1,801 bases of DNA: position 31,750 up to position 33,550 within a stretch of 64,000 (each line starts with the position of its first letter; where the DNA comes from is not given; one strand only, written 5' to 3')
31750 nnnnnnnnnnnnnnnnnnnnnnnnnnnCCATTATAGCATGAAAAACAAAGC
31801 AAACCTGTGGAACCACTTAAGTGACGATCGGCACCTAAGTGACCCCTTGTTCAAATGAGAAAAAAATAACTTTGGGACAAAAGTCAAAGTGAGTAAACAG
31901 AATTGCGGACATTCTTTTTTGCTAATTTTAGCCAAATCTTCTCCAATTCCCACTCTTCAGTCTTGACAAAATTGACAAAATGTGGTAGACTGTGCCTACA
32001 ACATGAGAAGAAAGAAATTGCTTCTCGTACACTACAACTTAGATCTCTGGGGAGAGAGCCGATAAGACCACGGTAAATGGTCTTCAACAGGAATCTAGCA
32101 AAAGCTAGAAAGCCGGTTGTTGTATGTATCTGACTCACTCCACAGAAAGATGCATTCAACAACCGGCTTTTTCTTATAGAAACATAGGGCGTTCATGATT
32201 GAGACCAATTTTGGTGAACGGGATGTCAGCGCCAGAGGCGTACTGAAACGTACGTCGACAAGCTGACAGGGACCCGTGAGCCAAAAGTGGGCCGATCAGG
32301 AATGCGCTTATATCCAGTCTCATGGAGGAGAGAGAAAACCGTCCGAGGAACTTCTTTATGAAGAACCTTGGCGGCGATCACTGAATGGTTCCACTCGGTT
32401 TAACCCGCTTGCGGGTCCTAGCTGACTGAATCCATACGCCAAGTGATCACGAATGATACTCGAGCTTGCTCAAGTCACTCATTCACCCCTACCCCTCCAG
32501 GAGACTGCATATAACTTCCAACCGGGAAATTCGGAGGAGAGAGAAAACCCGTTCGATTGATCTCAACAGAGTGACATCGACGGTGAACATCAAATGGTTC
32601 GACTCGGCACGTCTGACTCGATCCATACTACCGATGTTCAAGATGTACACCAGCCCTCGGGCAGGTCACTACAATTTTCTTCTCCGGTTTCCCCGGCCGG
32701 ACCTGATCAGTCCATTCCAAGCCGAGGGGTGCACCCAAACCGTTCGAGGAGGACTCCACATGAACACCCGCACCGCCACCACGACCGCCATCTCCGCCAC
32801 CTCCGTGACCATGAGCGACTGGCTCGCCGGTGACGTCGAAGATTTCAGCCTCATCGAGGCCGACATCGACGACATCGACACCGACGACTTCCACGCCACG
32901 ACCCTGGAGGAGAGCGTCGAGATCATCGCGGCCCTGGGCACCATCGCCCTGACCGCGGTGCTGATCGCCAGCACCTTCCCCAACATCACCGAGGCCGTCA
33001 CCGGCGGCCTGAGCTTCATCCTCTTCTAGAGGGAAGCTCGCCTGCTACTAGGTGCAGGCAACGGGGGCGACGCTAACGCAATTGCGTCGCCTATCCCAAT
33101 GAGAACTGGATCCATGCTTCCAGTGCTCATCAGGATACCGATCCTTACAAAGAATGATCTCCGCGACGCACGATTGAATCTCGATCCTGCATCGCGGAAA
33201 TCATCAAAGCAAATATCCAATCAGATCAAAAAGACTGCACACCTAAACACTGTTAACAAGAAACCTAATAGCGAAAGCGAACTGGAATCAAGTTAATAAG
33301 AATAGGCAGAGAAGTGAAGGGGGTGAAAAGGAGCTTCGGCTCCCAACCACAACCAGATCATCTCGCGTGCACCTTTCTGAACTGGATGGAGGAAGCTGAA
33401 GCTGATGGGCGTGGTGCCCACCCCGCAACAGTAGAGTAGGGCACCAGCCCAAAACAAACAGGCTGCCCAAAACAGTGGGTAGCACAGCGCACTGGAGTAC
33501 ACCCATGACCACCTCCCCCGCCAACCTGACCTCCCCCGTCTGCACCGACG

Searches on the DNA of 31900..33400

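Call 86: search_rna_families(source=window, start=31900, end=33400, threshold=evalue, max_evalue=1)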
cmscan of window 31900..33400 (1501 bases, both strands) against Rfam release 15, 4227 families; matches with E-value up to 1: 4.
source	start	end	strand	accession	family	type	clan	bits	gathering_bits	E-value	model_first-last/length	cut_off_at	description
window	32826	32882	+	RF01059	mir-598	Gene; miRNA;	-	22.5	69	0.095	1-80/80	no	mir-598 microRNA precursor family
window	32683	32742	-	RF02025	mir-3017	Gene; miRNA;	-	20.6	51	0.65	1-70/70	no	mir-3017 microRNA precursor family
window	33151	33207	-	RF04002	MIR6143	Gene; miRNA;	-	20.6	75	0.72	1-89/89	no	MIR6143 microRNA precursor family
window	32110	32169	+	RF04187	MIR862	Gene; miRNA;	-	20.5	100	0.42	1-110/110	no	MIR862 microRNA precursor family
